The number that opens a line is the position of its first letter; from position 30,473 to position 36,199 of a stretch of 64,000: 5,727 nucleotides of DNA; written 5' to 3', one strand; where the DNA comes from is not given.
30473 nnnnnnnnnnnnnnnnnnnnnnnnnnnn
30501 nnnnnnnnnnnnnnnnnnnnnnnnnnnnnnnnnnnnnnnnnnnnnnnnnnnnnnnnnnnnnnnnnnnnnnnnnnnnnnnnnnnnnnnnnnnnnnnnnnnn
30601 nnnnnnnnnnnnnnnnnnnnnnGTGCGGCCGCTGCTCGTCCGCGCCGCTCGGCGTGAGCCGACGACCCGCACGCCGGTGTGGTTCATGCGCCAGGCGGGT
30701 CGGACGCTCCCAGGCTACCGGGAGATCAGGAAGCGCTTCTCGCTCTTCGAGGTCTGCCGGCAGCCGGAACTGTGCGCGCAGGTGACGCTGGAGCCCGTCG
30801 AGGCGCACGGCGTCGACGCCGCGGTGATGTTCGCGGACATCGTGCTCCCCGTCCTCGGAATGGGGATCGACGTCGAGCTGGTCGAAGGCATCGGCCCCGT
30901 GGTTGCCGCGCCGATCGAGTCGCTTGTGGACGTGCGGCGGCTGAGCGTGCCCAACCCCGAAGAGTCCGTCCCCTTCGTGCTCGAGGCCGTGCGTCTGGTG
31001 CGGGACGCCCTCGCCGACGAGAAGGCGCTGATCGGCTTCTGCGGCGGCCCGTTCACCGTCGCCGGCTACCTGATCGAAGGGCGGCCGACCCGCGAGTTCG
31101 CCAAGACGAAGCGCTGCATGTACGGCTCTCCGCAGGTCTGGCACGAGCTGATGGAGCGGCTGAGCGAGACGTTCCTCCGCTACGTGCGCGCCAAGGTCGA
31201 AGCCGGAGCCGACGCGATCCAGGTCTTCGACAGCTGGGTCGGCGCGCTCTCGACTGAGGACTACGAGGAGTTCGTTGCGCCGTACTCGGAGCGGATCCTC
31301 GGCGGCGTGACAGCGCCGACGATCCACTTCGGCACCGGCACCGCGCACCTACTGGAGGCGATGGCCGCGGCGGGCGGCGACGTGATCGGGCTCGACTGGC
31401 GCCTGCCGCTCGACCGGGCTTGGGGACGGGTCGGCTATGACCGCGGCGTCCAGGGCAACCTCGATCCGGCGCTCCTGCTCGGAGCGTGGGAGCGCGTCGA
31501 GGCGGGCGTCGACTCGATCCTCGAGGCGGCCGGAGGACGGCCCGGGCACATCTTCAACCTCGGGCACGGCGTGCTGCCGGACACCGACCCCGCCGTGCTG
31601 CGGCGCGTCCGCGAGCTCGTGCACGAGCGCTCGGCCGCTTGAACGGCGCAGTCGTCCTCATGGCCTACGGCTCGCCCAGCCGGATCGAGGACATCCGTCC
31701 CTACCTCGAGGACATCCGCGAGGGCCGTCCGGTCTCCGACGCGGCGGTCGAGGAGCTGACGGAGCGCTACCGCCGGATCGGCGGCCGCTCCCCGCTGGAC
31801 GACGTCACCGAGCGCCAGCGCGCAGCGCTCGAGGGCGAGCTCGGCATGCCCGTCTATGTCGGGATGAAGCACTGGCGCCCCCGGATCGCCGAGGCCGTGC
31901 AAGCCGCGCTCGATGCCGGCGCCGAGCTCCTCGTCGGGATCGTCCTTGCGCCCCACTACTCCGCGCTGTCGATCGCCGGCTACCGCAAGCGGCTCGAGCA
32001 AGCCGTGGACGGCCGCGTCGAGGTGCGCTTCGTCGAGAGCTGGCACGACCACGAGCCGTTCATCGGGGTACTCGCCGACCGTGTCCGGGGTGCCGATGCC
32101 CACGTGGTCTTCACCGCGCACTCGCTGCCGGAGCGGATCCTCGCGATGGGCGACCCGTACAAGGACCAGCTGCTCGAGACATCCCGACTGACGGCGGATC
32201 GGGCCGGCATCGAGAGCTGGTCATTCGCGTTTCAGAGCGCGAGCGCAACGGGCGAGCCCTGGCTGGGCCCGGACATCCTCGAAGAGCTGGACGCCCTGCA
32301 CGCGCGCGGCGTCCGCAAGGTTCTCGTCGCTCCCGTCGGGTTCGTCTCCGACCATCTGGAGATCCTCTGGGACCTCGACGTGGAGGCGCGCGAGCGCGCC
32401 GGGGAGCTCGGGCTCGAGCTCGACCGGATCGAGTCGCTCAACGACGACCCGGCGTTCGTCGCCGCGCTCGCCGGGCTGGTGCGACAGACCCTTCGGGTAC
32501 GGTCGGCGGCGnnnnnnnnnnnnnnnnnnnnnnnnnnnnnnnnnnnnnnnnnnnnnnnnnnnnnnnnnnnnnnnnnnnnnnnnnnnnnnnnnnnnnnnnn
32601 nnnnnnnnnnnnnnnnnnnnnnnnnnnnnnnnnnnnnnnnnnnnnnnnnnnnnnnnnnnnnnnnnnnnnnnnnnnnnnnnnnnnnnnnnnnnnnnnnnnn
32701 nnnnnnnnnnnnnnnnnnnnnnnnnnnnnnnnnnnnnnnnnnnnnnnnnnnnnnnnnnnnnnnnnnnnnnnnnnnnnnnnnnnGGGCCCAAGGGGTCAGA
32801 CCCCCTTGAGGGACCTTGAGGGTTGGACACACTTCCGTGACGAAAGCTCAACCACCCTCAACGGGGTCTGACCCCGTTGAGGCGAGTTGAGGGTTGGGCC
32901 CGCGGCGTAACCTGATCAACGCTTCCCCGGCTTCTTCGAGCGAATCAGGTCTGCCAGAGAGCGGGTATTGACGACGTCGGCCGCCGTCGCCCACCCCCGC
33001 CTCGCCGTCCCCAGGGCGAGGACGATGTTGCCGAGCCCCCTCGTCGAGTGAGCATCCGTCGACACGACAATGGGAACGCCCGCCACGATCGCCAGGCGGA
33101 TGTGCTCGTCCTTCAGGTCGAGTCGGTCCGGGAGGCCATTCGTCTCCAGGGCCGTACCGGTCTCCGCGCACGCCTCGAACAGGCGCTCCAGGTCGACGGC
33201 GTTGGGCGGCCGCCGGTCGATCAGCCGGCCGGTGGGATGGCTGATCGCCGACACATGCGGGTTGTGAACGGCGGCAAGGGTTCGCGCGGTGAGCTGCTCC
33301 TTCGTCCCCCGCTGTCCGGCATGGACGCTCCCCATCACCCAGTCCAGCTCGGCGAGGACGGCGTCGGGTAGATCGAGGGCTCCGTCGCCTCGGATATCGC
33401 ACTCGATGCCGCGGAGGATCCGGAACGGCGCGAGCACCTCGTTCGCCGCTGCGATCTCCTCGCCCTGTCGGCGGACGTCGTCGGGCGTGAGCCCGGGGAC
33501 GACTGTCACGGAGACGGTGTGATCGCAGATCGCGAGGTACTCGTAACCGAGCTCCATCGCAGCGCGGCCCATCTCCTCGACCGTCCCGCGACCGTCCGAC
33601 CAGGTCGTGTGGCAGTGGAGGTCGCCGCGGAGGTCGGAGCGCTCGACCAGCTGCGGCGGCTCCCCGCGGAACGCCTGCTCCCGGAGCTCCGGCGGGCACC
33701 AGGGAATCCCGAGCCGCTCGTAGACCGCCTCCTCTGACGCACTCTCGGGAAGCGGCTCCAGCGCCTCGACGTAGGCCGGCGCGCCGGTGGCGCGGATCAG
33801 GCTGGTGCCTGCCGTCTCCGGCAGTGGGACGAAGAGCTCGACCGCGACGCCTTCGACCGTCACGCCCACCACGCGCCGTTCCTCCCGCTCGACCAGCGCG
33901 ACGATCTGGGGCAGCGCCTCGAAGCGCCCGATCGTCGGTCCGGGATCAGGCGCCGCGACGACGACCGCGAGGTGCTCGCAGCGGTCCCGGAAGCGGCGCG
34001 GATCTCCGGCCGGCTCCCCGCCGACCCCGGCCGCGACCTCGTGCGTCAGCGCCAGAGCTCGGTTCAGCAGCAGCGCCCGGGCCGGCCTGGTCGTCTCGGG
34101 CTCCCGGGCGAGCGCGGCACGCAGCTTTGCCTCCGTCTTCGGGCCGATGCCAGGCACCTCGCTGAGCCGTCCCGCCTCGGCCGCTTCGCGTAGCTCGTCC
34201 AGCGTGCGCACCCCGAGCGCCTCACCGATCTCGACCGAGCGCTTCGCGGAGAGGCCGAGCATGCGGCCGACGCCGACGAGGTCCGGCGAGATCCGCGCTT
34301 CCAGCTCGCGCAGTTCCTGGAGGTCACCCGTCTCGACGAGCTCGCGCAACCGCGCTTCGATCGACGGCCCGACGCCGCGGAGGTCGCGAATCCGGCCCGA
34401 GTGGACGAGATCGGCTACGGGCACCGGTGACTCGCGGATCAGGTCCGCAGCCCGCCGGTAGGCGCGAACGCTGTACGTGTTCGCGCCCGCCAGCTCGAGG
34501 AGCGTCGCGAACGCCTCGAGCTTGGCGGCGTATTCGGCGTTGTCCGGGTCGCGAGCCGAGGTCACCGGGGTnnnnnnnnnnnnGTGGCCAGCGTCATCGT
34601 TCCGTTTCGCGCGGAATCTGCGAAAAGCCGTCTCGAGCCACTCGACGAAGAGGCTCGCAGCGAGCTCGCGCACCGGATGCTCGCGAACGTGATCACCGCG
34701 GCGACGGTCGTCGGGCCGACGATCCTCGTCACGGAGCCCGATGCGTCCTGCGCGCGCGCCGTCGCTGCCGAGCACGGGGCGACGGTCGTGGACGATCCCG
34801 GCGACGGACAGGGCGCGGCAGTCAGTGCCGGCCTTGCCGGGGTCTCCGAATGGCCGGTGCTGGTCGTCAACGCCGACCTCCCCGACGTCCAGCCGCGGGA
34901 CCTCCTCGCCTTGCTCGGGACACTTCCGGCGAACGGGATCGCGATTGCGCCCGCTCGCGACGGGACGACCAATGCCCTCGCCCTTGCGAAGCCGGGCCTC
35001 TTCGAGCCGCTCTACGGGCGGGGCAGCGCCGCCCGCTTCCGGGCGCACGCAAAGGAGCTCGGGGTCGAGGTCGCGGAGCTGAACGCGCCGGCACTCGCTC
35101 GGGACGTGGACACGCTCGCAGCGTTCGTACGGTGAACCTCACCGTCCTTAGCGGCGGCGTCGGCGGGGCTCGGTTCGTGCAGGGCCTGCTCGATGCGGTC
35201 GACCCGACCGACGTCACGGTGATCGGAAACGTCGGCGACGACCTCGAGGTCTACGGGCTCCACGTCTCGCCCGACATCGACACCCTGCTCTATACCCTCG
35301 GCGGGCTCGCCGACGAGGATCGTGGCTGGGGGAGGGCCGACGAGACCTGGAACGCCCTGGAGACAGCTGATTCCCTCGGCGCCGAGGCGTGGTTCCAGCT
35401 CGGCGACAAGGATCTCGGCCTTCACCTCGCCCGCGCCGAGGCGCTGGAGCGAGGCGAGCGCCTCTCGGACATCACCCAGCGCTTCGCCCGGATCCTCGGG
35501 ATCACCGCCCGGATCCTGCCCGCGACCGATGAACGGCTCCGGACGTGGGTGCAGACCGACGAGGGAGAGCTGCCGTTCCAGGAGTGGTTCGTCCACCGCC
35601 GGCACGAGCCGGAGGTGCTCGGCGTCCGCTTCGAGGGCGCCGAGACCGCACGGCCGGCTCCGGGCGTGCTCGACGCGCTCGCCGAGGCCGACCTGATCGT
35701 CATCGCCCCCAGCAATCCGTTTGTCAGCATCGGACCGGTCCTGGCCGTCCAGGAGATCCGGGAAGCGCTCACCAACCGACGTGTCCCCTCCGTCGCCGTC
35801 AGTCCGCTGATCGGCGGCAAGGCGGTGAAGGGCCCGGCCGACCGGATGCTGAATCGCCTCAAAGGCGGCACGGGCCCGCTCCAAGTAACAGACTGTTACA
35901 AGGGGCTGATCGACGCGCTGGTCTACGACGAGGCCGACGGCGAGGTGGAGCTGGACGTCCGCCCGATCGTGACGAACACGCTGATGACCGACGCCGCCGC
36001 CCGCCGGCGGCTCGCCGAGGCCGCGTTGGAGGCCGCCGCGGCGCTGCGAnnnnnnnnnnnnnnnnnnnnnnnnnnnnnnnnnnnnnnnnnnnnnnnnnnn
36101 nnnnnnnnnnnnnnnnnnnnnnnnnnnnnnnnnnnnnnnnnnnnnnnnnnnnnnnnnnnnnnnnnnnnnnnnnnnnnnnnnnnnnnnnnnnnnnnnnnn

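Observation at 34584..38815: F420 operon with stand-alone CofE, an embedded Fno/NpdG-like oxidoreductase and an unknown fifth gene, all chained by 4-nt overlaps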

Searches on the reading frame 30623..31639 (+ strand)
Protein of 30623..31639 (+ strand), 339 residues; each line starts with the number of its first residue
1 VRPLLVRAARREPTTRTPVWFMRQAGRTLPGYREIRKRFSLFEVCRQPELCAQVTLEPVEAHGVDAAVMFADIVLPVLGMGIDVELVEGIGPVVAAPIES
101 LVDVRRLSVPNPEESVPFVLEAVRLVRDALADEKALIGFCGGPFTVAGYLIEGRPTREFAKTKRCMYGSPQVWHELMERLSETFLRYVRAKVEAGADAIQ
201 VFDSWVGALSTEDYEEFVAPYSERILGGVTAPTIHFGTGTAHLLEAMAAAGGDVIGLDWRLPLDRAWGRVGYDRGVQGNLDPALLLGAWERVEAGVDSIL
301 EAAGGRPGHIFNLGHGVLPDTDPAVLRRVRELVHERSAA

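Call 19: search_protein_families(library=pfam, proteins=[window:30623-31639:+], max_evalue=0.001)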
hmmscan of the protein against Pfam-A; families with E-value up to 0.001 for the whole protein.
window:30623-31639:+ (339 aa): 1 family
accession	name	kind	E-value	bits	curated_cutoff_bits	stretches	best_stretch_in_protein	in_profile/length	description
PF01208.23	URO-D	-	3.6e-121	404.9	23.9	1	4-335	5-345/346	Uroporphyrinogen decarboxylase (URO-D)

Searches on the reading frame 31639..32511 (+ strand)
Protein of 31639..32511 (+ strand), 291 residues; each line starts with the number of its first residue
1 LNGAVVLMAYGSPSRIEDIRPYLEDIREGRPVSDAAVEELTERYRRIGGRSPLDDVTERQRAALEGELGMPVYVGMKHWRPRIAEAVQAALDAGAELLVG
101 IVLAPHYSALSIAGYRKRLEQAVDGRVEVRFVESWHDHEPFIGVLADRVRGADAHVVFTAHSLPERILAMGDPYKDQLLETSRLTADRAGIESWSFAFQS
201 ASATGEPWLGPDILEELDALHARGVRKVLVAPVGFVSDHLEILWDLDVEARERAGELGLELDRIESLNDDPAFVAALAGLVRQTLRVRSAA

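Call 19: search_protein_families(library=pfam, proteins=[window:31639-32511:+], max_evalue=0.001)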
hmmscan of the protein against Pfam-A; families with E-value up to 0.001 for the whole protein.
window:31639-32511:+ (291 aa): 1 family
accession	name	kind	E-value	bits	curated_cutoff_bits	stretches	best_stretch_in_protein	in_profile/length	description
PF00762.24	Ferrochelatase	-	1.9e-79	267.4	27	1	4-284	3-316/317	Ferrochelatase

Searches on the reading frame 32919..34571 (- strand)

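Call 19: search_protein_families(library=pfam, proteins=[window:32919-34571:-], max_evalue=0.001)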
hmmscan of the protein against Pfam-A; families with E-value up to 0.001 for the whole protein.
window:32919-34571:- (551 aa): 5 families
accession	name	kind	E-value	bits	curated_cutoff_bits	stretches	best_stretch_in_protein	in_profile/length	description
PF14716.13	HHH_8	-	2.1e-18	66.9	30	1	10-83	2-72/73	Helix-hairpin-helix domain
PF02811.25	PHP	-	1e-07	32.9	26.4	1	317-422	1-98/164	PHP domain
PF11798.14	IMS_HHH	-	2.5e-07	31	24.4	0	136-152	13-29/32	IMS family HHH motif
PF14520.12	HHH_5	-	1.1e-06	29.4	27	1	106-155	9-56/57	Helix-hairpin-helix domain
PF14791.11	DNA_pol_B_thumb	-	3.8e-05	23.9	25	1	276-298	41-63/63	DNA polymerase beta thumb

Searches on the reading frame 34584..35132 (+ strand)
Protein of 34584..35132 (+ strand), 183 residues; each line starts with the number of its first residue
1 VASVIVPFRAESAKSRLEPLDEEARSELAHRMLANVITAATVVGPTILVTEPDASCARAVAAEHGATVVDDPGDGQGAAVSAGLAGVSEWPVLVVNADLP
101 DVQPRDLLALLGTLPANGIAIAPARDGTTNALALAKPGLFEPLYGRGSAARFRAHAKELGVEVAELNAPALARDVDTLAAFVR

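Call 9: search_protein_families(library=pfam, proteins=[window:34584-35132:+], max_evalue=0.01)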
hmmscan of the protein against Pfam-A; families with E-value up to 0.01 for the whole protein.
window:34584-35132:+ (183 aa): 3 families
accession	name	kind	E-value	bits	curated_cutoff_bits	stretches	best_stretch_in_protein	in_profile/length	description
PF01983.22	CofC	-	3.9e-18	65.9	22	1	3-177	2-175/217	Guanylyl transferase CofC like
PF12804.13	NTP_transf_3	-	2.9e-09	37.7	27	1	31-144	25-142/160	MobA-like NTP transferase domain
PF09837.15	DUF2064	-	3.3e-06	27.4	25.8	1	38-140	6-113/120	Uncharacterized protein conserved in bacteria (DUF2064)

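Call 10: search_protein_families(library=ncbifam, proteins=[window:34584-35132:+], max_evalue=0.01)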
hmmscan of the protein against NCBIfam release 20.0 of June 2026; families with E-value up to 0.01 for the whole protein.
window:34584-35132:+ (183 aa): 5 families
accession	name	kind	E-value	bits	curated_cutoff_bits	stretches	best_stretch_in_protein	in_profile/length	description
TIGR03552.1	F420_cofC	equivalog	2.8e-36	125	105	1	4-179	2-182/196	2-phospho-L-lactate guanylyltransferase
TIGR04282.1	glyco_like_cofC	hypoth_equivalog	2.3e-06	27.5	134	1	11-178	11-186/189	TIGR04282 family arsenosugar biosynthesis glycosyltransferase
TIGR04182.1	glyco_TIGR04182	equivalog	0.00012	21.6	325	1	47-112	30-95/293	S-layer glycoprotein N-glycosyltransferase AglJ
NF041391.1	DPhHxTase_Halo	equivalog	0.00037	19.5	375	1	37-108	17-86/213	dolichyl-phosphate hexose transferase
TIGR03310.1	matur_MocA_YgfJ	equivalog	0.0014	18.7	186.45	1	32-181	27-185/188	molybdenum cofactor cytidylyltransferase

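Call 37: search_solved_structures(query=window:34584-35132:+, max_evalue=0.001, show_alignments=3)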
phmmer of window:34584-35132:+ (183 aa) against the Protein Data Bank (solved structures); distinct sequences matched with E-value up to 0.001: 3.
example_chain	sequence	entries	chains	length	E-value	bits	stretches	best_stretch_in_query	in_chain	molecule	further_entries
7p97_AAA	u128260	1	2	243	3.1e-08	37.3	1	5-178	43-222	3-phospho-D-glycerate guanylyltransferase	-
2i5e_A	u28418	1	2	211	1.5e-07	35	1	4-148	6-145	Hypothetical protein MM_2497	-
6bwg_A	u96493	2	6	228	6.8e-07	32.9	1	4-179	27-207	2-phospho-L-lactate guanylyltransferase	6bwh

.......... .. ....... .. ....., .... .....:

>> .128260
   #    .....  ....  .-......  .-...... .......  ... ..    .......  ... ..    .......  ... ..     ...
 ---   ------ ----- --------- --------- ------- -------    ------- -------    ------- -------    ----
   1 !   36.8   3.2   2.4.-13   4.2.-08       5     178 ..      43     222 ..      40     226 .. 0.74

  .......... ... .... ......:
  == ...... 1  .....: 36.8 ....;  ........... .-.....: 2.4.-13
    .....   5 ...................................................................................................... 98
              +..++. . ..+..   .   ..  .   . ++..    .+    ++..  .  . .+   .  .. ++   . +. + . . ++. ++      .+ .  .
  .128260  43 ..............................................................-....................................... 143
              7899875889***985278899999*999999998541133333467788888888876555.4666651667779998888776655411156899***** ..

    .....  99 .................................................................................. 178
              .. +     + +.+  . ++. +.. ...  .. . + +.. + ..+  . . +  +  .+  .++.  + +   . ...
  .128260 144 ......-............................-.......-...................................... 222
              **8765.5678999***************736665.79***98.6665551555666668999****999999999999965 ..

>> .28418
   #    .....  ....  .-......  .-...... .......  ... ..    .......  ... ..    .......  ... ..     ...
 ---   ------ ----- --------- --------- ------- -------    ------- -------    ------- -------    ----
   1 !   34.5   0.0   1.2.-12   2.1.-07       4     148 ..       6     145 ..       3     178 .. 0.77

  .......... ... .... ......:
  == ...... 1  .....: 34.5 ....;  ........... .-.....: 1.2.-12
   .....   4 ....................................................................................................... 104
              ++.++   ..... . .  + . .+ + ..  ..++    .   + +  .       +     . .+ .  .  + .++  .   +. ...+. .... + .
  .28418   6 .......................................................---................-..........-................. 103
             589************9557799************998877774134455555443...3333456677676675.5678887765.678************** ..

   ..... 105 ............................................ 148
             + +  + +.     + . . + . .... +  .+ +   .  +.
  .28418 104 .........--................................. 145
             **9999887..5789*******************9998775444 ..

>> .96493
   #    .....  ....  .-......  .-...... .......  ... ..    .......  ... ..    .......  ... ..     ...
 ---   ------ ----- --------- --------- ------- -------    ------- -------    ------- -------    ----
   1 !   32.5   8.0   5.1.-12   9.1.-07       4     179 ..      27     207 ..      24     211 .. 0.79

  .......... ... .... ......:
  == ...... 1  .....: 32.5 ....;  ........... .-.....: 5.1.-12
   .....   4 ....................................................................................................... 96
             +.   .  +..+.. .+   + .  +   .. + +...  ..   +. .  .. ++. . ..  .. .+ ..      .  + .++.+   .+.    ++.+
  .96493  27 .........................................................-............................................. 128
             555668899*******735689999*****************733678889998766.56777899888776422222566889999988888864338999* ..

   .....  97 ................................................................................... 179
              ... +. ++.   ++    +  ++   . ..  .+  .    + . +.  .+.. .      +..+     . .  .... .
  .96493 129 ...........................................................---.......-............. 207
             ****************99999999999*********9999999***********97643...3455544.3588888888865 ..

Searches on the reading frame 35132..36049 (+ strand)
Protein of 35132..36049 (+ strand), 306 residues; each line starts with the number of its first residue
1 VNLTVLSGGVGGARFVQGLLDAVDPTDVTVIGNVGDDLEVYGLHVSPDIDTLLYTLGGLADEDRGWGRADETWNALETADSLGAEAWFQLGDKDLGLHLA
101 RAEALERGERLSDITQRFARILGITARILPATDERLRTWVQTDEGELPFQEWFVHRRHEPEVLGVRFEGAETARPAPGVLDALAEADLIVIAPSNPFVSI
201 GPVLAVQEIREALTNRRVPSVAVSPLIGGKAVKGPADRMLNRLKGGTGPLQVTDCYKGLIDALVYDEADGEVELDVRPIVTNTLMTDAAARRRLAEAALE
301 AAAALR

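Call 9: search_protein_families(library=pfam, proteins=[window:35132-36049:+], max_evalue=0.01)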
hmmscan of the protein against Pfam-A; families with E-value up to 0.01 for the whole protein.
window:35132-36049:+ (306 aa): 1 family
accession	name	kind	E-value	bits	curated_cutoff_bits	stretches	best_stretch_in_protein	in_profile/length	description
PF01933.23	CofD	-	1.1e-51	176.2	30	1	4-269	2-253/290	2-phospho-L-lactate transferase CofD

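Call 10: search_protein_families(library=ncbifam, proteins=[window:35132-36049:+], max_evalue=0.01)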
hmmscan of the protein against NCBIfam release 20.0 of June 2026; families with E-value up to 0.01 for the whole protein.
window:35132-36049:+ (306 aa): 3 families
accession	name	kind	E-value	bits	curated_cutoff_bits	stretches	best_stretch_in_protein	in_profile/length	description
TIGR01819.1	F420_cofD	equivalog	3.9e-93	311.7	257.45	1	4-299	2-300/301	2-phospho-L-lactate transferase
TIGR01826.1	CofD_related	subfamily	3.4e-11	43.2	196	1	113-226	102-213/310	uridine diphosphate-N-acetylglucosamine-binding protein YvcK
NF007302.0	PRK09782.1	equivalog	0.0035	15.4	1223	1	37-145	172-278/990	phage receptor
